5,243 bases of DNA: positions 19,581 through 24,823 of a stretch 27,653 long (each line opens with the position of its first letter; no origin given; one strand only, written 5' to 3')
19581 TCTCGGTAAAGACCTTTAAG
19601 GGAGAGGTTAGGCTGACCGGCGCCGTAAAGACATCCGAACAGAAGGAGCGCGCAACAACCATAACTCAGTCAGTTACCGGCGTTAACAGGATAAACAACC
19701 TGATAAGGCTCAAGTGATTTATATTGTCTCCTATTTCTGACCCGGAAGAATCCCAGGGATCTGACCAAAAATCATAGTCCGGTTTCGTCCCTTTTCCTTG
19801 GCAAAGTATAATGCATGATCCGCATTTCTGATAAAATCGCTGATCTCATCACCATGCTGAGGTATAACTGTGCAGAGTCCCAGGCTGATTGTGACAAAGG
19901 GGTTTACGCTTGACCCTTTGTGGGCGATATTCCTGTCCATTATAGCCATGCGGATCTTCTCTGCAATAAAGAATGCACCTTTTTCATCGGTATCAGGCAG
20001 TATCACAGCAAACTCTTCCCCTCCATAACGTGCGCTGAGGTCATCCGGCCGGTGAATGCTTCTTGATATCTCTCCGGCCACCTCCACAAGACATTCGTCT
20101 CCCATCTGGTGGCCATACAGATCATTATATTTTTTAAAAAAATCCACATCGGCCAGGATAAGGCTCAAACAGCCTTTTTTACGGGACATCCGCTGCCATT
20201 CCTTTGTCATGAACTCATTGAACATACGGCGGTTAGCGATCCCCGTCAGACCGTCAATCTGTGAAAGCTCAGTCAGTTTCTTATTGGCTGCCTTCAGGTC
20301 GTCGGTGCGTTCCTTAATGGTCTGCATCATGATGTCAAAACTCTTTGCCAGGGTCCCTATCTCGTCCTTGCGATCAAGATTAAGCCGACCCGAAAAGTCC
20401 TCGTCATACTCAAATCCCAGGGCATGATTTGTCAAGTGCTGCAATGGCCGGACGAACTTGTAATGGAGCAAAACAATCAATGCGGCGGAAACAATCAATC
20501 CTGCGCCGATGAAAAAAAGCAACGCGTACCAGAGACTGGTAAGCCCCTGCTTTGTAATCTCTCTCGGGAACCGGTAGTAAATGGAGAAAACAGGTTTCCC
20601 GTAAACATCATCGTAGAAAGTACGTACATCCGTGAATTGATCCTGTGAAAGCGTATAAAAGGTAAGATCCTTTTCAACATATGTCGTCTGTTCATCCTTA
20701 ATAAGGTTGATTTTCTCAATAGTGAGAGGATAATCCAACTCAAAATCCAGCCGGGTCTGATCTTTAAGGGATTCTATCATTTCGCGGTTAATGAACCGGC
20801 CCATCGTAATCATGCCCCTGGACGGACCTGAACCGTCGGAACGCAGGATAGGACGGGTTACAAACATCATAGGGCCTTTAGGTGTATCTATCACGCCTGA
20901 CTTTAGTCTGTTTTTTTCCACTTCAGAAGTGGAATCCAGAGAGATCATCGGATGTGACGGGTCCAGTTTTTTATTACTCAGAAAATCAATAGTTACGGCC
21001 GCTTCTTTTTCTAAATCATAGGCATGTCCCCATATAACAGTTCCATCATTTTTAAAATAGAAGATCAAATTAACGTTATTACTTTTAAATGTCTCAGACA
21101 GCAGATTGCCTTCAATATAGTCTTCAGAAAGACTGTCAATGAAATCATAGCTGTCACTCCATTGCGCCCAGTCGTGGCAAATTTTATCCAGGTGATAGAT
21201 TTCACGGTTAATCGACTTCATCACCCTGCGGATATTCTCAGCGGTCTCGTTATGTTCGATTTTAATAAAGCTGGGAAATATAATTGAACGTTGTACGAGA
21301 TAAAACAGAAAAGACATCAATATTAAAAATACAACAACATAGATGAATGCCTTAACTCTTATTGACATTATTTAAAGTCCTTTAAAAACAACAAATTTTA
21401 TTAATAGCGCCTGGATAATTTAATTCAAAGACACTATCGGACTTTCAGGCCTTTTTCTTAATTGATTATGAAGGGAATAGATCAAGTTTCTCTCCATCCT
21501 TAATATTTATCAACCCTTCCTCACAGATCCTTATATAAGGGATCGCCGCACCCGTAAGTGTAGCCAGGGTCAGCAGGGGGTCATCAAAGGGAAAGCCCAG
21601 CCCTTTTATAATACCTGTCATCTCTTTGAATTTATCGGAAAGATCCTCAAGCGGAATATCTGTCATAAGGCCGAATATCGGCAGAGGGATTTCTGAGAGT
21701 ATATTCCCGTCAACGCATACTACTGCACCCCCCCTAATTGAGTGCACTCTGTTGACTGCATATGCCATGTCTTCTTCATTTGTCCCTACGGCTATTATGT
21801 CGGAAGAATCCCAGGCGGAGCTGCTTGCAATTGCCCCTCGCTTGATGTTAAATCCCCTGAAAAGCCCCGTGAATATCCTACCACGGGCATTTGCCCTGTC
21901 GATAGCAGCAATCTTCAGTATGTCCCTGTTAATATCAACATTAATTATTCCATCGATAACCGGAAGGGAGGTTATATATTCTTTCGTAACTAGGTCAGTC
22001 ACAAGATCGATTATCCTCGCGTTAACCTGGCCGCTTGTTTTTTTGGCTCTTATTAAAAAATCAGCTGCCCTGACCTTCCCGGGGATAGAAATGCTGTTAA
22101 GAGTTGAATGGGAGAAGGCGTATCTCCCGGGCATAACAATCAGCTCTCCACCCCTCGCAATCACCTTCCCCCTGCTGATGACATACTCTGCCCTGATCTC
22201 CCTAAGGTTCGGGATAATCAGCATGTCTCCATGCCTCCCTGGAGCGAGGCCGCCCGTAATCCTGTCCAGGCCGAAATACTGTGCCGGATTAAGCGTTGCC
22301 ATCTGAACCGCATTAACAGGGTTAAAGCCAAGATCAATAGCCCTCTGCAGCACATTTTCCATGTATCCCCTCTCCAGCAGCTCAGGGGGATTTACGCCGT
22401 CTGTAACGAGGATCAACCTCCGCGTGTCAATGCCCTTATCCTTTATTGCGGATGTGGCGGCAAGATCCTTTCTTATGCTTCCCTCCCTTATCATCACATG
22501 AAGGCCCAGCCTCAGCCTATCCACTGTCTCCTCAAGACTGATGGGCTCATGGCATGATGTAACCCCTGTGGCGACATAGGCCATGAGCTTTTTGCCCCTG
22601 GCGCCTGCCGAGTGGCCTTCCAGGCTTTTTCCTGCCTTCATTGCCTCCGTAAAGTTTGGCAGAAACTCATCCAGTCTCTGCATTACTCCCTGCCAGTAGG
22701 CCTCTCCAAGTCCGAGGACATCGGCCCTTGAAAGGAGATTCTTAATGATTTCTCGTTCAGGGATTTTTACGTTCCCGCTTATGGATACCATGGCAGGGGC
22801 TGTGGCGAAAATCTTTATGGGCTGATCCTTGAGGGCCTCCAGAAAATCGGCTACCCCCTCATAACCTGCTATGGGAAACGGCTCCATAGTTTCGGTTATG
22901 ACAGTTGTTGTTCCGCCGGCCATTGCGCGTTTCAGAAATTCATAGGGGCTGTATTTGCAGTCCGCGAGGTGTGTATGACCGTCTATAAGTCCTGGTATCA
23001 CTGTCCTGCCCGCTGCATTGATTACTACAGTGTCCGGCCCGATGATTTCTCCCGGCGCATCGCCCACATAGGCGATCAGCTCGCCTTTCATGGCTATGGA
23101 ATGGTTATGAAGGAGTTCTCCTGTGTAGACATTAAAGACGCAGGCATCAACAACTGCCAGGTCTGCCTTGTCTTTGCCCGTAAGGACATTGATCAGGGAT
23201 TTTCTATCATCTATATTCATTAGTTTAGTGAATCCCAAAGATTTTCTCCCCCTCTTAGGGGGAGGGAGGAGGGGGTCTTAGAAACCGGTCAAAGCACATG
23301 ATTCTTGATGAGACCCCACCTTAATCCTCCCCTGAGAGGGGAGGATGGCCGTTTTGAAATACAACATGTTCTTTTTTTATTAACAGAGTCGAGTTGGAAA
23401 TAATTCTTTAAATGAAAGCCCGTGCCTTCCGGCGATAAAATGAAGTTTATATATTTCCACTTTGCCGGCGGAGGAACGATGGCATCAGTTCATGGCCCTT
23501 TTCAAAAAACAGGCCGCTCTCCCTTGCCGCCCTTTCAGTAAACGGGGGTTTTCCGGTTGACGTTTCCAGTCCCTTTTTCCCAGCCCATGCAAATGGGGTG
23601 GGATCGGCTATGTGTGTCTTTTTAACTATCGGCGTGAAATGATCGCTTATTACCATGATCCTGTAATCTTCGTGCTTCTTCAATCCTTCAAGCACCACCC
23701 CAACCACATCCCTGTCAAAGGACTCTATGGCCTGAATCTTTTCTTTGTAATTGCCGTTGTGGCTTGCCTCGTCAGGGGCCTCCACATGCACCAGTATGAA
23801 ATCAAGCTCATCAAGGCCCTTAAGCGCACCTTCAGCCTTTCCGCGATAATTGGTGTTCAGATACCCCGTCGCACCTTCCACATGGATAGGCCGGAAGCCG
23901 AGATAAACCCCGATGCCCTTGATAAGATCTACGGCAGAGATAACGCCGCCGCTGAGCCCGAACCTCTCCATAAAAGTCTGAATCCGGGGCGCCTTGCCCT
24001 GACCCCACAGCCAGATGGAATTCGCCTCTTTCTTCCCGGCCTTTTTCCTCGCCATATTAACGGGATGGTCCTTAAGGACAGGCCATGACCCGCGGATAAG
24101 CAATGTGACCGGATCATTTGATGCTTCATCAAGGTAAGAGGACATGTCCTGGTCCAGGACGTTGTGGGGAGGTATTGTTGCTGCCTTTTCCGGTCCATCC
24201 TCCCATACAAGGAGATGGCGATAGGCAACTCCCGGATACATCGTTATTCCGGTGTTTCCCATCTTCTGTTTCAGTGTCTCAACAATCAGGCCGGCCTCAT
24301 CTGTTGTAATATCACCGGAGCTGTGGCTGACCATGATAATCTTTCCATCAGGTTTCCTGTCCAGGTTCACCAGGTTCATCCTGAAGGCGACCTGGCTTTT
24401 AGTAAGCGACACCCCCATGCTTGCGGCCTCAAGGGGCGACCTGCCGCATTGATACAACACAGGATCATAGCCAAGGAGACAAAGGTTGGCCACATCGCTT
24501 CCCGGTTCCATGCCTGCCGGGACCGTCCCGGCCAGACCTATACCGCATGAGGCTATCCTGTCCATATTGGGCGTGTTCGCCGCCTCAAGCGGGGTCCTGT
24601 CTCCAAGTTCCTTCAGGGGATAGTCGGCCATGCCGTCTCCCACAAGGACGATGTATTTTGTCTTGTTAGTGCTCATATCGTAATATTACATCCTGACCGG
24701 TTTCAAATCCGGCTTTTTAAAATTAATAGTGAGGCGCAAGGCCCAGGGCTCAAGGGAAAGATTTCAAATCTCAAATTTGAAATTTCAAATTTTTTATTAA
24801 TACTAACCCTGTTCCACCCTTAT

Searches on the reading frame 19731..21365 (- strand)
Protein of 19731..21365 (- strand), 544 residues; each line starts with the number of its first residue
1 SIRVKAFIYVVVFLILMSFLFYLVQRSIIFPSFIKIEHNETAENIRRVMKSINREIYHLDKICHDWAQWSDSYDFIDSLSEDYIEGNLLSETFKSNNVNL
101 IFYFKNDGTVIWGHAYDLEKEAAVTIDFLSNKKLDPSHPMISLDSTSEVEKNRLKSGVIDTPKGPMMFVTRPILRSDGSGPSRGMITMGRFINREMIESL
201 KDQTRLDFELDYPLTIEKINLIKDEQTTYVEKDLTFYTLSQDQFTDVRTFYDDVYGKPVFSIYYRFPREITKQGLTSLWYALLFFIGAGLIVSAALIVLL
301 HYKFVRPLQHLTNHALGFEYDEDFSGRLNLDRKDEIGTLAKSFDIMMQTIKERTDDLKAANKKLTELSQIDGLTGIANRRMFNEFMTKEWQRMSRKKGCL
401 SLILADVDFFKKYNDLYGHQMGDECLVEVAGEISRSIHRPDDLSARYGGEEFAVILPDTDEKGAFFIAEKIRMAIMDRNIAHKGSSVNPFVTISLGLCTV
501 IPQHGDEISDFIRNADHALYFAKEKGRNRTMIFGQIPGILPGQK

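Call 11: search_protein_families(library=pfam, proteins=[window:19731-21365:-], max_evalue=0.00001)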
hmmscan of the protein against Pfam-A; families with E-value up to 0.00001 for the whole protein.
window:19731-21365:- (544 aa): 3 families
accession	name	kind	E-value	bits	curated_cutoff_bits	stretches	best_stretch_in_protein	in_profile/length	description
PF00990.26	GGDEF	-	1.1e-49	168.7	23.8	1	369-529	2-161/161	Diguanylate cyclase, GGDEF domain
PF05228.19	CHASE4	-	5.4e-38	130.7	26.2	1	52-210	2-139/140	CHASE4 domain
PF00672.30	HAMP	-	4.1e-07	30.7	25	1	302-351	4-52/53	HAMP domain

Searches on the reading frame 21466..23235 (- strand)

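Call 11: search_protein_families(library=pfam, proteins=[window:21466-23235:-], max_evalue=0.00001)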
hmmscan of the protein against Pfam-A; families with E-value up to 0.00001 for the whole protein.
window:21466-23235:- (589 aa): 3 families
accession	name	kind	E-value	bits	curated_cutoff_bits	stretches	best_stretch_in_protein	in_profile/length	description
PF13382.11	Adenine_deam_C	-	1.2e-49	168.4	27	1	415-580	2-167/169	Adenine deaminase C-terminal domain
PF01979.26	Amidohydro_1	-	2.8e-20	73.3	25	1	78-342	1-324/345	Amidohydrolase family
PF07969.17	Amidohydro_3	-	1.1e-12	48.6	29.7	0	71-96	2-32/472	Amidohydrolase family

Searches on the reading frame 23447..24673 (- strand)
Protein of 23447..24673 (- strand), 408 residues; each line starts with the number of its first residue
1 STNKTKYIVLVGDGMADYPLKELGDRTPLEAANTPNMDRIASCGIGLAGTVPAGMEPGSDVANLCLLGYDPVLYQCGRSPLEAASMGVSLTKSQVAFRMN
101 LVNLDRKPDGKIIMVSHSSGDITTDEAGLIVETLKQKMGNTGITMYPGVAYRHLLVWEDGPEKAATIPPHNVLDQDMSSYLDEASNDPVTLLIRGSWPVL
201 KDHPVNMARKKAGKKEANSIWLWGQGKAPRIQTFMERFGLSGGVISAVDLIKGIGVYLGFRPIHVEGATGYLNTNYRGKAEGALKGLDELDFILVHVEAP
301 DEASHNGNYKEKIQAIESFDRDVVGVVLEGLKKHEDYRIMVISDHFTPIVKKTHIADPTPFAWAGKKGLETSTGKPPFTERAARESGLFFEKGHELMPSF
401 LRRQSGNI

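Call 11: search_protein_families(library=pfam, proteins=[window:23447-24673:-], max_evalue=0.00001)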
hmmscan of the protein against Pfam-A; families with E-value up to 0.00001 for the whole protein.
window:23447-24673:- (408 aa): 3 families
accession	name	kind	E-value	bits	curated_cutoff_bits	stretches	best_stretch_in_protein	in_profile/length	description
PF10143.14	PhosphMutase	-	5.2e-45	153.8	21.5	1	45-206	6-170/170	2,3-bisphosphoglycerate-independent phosphoglycerate mutase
PF01676.23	Metalloenzyme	-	1.7e-39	136.3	24.3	1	6-370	2-227/252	Metalloenzyme superfamily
PF01663.27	Phosphodiest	-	1.4e-06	28.6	23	1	271-349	148-224/342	Type I phosphodiesterase / nucleotide pyrophosphatase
